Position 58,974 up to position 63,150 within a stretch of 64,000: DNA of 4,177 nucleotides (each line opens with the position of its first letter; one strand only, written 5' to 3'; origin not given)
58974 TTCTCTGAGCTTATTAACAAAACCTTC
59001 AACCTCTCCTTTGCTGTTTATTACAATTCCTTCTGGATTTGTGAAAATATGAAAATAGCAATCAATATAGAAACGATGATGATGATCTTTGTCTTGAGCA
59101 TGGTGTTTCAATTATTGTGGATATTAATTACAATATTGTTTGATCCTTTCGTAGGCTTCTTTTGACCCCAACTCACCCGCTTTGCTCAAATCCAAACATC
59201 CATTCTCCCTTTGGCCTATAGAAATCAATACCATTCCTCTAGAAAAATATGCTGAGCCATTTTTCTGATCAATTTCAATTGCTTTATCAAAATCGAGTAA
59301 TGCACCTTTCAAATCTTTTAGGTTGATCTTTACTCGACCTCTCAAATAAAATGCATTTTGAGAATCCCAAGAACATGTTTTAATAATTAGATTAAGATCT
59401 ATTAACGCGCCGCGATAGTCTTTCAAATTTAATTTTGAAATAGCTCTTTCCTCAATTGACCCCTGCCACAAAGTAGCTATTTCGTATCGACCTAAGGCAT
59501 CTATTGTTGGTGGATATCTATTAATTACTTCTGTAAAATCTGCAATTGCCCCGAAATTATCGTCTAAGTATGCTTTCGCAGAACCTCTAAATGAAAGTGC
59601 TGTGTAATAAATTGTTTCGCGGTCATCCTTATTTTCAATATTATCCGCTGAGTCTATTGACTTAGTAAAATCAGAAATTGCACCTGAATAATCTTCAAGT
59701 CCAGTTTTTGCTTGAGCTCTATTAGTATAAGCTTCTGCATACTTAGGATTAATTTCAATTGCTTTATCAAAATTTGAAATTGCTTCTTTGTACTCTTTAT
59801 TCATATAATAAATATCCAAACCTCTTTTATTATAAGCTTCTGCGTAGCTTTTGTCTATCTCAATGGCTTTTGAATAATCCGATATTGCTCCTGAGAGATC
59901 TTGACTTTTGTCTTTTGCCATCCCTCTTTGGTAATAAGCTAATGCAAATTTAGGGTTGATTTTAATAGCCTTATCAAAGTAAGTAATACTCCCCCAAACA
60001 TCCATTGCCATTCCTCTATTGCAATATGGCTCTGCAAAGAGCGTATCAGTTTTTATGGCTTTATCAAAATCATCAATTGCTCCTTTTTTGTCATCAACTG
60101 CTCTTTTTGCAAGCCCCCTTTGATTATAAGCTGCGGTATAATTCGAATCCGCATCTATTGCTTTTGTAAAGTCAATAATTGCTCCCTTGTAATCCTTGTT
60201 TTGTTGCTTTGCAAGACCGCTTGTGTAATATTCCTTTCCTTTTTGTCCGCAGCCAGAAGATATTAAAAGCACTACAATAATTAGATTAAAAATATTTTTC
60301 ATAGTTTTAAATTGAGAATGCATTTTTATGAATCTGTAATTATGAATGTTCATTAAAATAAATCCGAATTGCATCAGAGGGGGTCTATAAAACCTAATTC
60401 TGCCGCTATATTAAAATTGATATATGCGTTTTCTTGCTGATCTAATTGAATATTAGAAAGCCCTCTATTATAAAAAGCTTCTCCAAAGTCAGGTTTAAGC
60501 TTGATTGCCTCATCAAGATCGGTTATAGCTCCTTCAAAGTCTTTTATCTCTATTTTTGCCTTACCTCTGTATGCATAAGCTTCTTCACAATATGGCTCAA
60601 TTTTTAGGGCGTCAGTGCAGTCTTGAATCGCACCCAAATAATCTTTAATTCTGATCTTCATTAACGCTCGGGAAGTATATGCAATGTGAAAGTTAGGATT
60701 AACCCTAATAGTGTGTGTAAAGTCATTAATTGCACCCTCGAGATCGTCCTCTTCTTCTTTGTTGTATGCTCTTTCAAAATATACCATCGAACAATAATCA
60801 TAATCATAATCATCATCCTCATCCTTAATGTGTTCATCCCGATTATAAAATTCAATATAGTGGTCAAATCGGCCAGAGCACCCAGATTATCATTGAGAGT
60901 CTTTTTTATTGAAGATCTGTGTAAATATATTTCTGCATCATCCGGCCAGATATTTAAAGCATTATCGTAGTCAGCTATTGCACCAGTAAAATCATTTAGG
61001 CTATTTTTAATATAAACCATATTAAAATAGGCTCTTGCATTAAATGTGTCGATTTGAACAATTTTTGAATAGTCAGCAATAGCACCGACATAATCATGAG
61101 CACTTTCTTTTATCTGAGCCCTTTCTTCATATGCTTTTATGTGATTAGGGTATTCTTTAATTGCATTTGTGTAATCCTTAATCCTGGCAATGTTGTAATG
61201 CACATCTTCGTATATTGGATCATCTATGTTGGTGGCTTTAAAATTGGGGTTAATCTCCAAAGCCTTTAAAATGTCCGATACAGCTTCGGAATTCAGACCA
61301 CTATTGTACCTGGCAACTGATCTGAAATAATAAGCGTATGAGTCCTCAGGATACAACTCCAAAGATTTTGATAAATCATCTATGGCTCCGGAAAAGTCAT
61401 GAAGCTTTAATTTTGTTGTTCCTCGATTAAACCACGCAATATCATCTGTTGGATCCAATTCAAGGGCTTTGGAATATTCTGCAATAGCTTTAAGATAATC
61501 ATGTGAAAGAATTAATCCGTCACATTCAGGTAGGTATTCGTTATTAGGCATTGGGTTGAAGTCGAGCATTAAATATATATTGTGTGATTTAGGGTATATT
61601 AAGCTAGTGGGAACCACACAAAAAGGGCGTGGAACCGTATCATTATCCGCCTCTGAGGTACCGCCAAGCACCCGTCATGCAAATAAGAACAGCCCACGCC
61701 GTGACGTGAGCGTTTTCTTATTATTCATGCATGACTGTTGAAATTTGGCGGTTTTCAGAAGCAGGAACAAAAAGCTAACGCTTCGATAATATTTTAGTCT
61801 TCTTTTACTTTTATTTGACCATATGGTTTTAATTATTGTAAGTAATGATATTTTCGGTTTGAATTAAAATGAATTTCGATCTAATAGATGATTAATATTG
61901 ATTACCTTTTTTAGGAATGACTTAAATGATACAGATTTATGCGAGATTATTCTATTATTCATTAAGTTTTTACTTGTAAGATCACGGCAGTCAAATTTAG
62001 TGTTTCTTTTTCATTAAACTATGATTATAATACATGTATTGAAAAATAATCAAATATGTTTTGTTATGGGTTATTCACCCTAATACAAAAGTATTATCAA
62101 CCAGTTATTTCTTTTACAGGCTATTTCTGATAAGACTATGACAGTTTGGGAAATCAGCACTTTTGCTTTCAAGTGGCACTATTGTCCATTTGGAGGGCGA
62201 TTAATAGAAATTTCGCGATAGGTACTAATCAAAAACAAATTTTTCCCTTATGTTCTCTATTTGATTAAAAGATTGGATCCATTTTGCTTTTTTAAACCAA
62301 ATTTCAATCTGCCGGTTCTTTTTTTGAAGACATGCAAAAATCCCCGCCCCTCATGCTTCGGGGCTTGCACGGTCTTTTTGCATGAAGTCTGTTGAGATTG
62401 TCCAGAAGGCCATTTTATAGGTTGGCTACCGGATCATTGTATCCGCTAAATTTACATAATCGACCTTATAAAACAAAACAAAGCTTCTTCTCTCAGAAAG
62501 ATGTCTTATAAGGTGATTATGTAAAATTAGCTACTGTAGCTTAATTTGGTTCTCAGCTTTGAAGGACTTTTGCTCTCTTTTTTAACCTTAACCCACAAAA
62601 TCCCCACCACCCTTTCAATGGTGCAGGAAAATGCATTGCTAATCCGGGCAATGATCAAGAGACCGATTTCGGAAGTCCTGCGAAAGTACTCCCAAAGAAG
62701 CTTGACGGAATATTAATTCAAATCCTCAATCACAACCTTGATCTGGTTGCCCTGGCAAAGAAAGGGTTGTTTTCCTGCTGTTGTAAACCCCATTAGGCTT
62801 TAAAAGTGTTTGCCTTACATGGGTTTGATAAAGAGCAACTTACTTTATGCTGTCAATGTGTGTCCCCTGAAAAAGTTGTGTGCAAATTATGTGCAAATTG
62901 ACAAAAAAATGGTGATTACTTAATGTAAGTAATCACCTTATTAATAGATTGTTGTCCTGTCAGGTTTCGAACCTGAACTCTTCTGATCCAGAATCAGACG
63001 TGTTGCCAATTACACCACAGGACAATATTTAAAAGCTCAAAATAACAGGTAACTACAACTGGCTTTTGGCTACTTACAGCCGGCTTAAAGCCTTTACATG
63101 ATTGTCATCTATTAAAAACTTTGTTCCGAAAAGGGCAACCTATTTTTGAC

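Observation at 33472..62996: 29.5 kb integrative island inserted in tRNA-Gln(CUG), with exact 46-bp att repeats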

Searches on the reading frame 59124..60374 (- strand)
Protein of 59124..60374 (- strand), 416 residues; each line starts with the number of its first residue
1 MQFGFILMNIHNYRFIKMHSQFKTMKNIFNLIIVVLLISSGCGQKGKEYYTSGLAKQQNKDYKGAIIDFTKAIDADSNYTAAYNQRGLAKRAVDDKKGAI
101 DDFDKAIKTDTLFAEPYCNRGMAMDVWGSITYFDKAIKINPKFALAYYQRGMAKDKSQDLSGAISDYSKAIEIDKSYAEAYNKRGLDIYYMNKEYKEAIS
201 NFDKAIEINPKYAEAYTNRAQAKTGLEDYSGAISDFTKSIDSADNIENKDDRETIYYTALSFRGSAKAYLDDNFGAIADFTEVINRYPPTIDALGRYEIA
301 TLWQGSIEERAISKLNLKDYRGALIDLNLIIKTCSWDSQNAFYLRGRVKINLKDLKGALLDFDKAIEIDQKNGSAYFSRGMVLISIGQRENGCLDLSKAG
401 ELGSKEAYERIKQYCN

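Call 10: search_protein_families(library=pfam, proteins=[window:59124-60374:-], max_evalue=0.01)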
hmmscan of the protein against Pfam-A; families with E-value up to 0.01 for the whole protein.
window:59124-60374:- (416 aa): 16 families
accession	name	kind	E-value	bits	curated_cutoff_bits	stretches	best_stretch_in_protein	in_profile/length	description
PF00515.34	TPR_1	-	2.6e-34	116.1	27.8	3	188-212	10-34/34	Tetratricopeptide repeat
PF13414.12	TPR_11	-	3.5e-33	113.4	26.8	4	187-222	2-37/42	TPR repeat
PF07719.23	TPR_2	-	1e-30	103.7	27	3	187-212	9-34/34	Tetratricopeptide repeat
PF13431.12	TPR_17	-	8e-27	91.7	24.4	3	202-229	2-29/34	Tetratricopeptide repeat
PF13181.12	TPR_8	-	2.2e-26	90.2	25.7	2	178-212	1-34/34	Tetratricopeptide repeat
PF13371.12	TPR_9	-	2.5e-14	53.4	35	0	188-244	4-60/73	Tetratricopeptide repeat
PF13428.12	TPR_14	-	1.2e-09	38.3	23.5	0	187-222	9-44/44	Tetratricopeptide repeat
PF13424.12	TPR_12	-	6.6e-09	36.3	30.1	1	180-243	5-75/77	Tetratricopeptide repeat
PF13432.12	TPR_16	-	1.5e-08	35.4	32.7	0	190-238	9-56/65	Tetratricopeptide repeat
PF14559.12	TPR_19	-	5.5e-08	33.5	25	1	191-233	3-45/68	Tetratricopeptide repeat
PF01239.28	PPTA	-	9.2e-06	25.6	29.5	0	195-219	1-25/32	Protein prenyltransferase alpha subunit repeat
PF25575.1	TPR_BSK1_C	-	1.1e-05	25.7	42.2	1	154-216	52-114/118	Serine/threonine-protein kinase BSK1-like, TPR repeats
PF23914.1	TPR_CcmH_CycH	-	0.00013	22.2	42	0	341-390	52-101/158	Cytochrome c-type biogenesis protein H TPR domain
PF13374.12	TPR_10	-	0.001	19.5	27.5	0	188-208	11-31/42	Tetratricopeptide repeat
PF13174.12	TPR_6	-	0.0014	19.6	26.3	0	263-288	11-31/33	Tetratricopeptide repeat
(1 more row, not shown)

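Call 39: search_protein_families(library=padloc, proteins=[window:59124-60374:-], max_evalue=0.001)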
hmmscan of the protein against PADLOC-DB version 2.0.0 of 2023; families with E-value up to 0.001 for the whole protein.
window:59124-60374:- (416 aa): 1 family
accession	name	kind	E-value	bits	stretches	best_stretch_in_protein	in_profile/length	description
PDLC02907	TPR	-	0.00058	16.5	1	178-254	614-690/864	-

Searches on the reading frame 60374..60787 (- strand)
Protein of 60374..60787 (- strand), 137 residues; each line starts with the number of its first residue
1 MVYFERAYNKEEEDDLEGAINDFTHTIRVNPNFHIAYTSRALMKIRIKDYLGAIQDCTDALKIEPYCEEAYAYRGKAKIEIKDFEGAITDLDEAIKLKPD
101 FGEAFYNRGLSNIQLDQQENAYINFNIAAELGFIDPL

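Call 10: search_protein_families(library=pfam, proteins=[window:60374-60787:-], max_evalue=0.01)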
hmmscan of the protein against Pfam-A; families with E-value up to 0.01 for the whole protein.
window:60374-60787:- (137 aa): 10 families
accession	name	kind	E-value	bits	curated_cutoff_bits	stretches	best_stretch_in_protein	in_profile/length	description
PF07719.23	TPR_2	-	7.4e-13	48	27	1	69-100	2-33/34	Tetratricopeptide repeat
PF00515.34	TPR_1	-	8.1e-13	48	27.8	1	69-101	2-34/34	Tetratricopeptide repeat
PF13414.12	TPR_11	-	3.6e-11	43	26.8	1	75-112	1-38/42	TPR repeat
PF13181.12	TPR_8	-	4.9e-09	36.1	25.7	0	69-100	2-33/34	Tetratricopeptide repeat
PF13431.12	TPR_17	-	8.4e-07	29.2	24.4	0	92-121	3-32/34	Tetratricopeptide repeat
PF13371.12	TPR_9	-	1.5e-06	28.6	35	0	45-100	6-61/73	Tetratricopeptide repeat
PF13432.12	TPR_16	-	8e-06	26.6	32.7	0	75-117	4-46/65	Tetratricopeptide repeat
PF14559.12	TPR_19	-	0.00028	21.6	25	1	48-101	5-58/68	Tetratricopeptide repeat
PF13174.12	TPR_6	-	0.0016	19.4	26.3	0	73-97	5-29/33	Tetratricopeptide repeat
PF13428.12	TPR_14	-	0.0019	19.2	23.5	0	69-107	2-40/44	Tetratricopeptide repeat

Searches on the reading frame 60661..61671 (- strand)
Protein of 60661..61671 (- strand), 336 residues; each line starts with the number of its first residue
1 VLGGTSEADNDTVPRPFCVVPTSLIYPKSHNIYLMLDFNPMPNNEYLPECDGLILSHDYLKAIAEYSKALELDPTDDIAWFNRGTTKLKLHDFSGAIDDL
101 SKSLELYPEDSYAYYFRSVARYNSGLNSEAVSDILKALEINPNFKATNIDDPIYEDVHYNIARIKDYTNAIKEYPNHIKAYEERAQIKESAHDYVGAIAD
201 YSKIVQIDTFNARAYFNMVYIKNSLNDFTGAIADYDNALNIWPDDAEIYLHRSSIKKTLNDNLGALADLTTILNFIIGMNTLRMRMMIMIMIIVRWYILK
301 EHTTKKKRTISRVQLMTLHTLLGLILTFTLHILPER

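Call 10: search_protein_families(library=pfam, proteins=[window:60661-61671:-], max_evalue=0.01)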
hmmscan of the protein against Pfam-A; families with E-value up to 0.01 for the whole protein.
window:60661-61671:- (336 aa): 14 families
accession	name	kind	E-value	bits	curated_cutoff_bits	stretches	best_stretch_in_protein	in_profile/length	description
PF00515.34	TPR_1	-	9.6e-22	76.3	27.8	1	79-110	3-34/34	Tetratricopeptide repeat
PF07719.23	TPR_2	-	5.3e-21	73.4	27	1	79-110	3-34/34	Tetratricopeptide repeat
PF13414.12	TPR_11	-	1.3e-18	66.8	26.8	2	59-86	10-37/42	TPR repeat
PF13431.12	TPR_17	-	1.1e-14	53.8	24.4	1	66-97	2-33/34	Tetratricopeptide repeat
PF13181.12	TPR_8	-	1.6e-14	53.1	25.7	0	212-243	1-32/34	Tetratricopeptide repeat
PF13432.12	TPR_16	-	1.6e-12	48.1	32.7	1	82-142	2-62/65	Tetratricopeptide repeat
PF13428.12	TPR_14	-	4.4e-11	42.7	23.5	0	58-84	16-42/44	Tetratricopeptide repeat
PF13371.12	TPR_9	-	1.3e-10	41.6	35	1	56-114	8-66/73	Tetratricopeptide repeat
PF14559.12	TPR_19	-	1.9e-09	38.1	25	1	54-114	2-62/68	Tetratricopeptide repeat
PF13424.12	TPR_12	-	3.4e-05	24.4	30.1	0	56-108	16-76/77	Tetratricopeptide repeat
PF23914.1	TPR_CcmH_CycH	-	5.1e-05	23.6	42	0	69-112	42-85/158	Cytochrome c-type biogenesis protein H TPR domain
PF10516.15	SHNi-TPR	-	0.00038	20.4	21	0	93-107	17-31/38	SHNi-TPR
PF14561.12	TPR_20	-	0.0015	19.2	25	0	95-145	6-56/90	Tetratricopeptide repeat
PF25575.1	TPR_BSK1_C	-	0.002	18.5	42.2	0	83-145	48-111/118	Serine/threonine-protein kinase BSK1-like, TPR repeats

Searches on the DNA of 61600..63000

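Call 114: search_rna_families(source=window, start=61600, end=63000, threshold=evalue, max_evalue=1)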
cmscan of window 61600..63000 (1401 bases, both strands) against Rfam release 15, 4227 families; matches with E-value up to 1: 4.
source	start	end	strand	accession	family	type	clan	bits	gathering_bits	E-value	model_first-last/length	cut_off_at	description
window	62952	63000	-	RF00005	tRNA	Gene; tRNA;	CL00001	31.9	29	0.00021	24-71/71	5'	tRNA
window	62447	62530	-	RF03839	MIR2599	Gene; miRNA;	-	22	120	0.25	1-132/132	no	MIR2599 microRNA precursor family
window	62446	62529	+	RF03839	MIR2599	Gene; miRNA;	-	21.4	120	0.37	1-132/132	no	MIR2599 microRNA precursor family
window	62820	62984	+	RF02897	S808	Gene; sRNA;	-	16.9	76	0.18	1-255/255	no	Staphylococcus sRNA 808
